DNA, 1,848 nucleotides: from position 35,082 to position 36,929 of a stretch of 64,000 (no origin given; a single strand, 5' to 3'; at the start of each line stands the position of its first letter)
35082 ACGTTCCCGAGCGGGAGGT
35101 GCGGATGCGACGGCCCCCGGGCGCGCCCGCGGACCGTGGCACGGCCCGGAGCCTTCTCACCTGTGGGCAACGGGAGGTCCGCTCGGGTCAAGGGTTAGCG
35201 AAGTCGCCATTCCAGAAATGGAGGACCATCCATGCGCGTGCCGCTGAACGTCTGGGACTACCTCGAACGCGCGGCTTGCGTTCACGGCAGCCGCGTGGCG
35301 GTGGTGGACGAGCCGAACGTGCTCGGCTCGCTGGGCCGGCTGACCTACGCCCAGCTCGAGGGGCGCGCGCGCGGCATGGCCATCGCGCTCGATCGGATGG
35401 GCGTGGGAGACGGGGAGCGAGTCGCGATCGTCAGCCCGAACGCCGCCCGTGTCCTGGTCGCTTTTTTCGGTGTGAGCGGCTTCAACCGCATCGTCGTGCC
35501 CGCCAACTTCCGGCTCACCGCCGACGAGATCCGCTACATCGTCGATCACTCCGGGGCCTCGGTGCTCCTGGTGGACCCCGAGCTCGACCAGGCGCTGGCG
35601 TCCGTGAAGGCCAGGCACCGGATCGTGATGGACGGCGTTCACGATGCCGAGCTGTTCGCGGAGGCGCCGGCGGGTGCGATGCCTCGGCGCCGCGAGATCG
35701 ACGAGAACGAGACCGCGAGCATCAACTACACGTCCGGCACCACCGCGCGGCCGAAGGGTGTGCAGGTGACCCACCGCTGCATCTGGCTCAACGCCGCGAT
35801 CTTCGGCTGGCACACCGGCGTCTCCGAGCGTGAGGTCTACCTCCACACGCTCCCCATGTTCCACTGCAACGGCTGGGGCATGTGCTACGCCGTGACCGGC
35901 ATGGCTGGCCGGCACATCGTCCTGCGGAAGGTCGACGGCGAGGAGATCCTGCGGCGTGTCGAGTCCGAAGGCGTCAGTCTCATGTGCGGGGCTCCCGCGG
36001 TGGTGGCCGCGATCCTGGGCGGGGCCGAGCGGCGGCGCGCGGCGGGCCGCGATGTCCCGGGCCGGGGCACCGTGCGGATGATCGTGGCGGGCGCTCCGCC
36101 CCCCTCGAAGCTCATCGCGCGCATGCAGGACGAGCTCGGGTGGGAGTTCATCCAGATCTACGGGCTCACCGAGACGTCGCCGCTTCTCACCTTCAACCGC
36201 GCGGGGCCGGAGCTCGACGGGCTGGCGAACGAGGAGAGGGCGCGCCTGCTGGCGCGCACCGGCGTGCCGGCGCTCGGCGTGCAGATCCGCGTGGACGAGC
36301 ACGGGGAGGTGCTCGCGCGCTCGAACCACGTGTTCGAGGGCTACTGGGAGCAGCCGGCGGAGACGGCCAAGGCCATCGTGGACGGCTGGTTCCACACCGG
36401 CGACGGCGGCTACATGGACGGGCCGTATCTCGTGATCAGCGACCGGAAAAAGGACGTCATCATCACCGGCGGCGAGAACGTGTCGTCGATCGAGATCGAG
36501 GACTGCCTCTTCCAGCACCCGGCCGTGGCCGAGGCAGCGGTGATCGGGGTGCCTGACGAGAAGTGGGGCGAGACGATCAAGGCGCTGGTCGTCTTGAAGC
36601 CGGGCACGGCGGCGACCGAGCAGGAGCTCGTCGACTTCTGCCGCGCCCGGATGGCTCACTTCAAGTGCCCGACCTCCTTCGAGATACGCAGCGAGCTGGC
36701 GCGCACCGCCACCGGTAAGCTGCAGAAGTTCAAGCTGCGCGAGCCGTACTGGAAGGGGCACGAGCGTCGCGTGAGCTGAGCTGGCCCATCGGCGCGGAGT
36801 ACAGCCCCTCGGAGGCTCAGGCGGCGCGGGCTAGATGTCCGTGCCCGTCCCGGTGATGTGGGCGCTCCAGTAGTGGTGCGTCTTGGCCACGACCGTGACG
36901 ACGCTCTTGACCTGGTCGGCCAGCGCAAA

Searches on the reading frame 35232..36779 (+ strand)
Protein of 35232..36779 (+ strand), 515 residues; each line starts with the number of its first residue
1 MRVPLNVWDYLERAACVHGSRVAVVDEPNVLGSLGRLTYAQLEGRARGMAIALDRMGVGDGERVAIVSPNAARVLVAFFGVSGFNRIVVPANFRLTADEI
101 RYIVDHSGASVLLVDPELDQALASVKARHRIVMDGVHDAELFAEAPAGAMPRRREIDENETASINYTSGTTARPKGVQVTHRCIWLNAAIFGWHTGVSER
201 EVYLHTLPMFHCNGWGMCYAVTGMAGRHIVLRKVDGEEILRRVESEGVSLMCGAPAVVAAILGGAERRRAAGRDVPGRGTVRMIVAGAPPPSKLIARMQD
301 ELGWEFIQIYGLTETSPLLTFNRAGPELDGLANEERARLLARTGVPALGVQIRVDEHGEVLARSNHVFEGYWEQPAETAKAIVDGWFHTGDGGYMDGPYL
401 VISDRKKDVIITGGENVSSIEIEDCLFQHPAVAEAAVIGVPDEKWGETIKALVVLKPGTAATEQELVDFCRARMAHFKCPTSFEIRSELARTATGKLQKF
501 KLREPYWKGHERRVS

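Call 8: search_protein_families(library=pfam, proteins=[window:35232-36779:+], max_evalue=0.001)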
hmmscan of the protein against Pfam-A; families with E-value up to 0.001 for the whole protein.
window:35232-36779:+ (515 aa): 2 families
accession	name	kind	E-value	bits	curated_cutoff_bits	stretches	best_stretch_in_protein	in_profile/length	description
PF00501.34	AMP-binding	-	1.5e-70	238.4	29.9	1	12-372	2-384/384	AMP-binding enzyme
PF13193.12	AMP-binding_C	-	5e-24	85.5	24.5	1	421-496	1-76/76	AMP-binding enzyme C-terminal domain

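Call 55: search_protein_families(library=ncbifam, proteins=[window:35232-36779:+], max_evalue=0.00001)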
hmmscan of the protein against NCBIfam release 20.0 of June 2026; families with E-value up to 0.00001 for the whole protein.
window:35232-36779:+ (515 aa): 103 families (the best 25 are shown)
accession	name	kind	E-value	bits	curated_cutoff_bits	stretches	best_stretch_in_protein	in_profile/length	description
NF004837.0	PRK06187.1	subfamily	2.5e-132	441.8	476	1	3-513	6-529/531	long-chain-fatty-acid--CoA ligase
NF006020.0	PRK08162.1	subfamily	1.2e-127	426.5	677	1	3-504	17-536/545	acyl-CoA synthetase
NF006182.0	PRK08316.1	subfamily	4.7e-102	342.1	663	1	7-508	13-519/523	fatty acyl-CoA synthetase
NF005801.1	PRK07656.1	equivalog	3.8e-92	309.5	657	1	10-503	6-500/500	FadD3 family acyl-CoA ligase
NF005307.0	PRK06839.1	equivalog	3.5e-85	286.5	748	1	10-503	7-490/496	o-succinylbenzoate--CoA ligase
NF005426.0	PRK07008.1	equivalog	9.8e-85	285.2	822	1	1-506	10-535/545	3-(methylthio)propionyl-CoA ligase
NF009233.0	PRK12583.1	subfamily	2.2e-84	283.9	832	2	152-504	194-548/558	fatty acid CoA ligase family protein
NF004797.0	PRK06145.1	equivalog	1.9e-82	277.2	850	1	36-506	27-495/499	acyl-CoA synthetase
NF004674.0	PRK06018.1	subfamily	1.3e-79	268.4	766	1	4-505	9-533/544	long-chain-fatty-acid--CoA ligase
NF002966.0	PRK03640.1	equivalog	1.9e-79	267.5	556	1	10-504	7-478/483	o-succinylbenzoate--CoA ligase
NF004114.0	PRK05605.1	equivalog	8e-79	265.5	766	2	148-505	210-568/575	long-chain-fatty-acid--CoA ligase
NF052580.1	Str24CoAsynCasG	equivalog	9.1e-76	255.3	750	1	35-500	64-544/548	steroid-24-oyl-CoA synthetase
NF052269.1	Staph_lig_FadD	equivalog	1e-73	248.4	650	1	8-504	3-491/499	long-chain-fatty-acid--CoA ligase FadD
NF006181.0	PRK08314.1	subfamily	1.3e-73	248.1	705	2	147-505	192-553/563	long-chain-fatty-acid--CoA ligase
NF005702.0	PRK07514.1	subfamily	5.7e-72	242.7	558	1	36-507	29-501/506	malonyl-CoA synthase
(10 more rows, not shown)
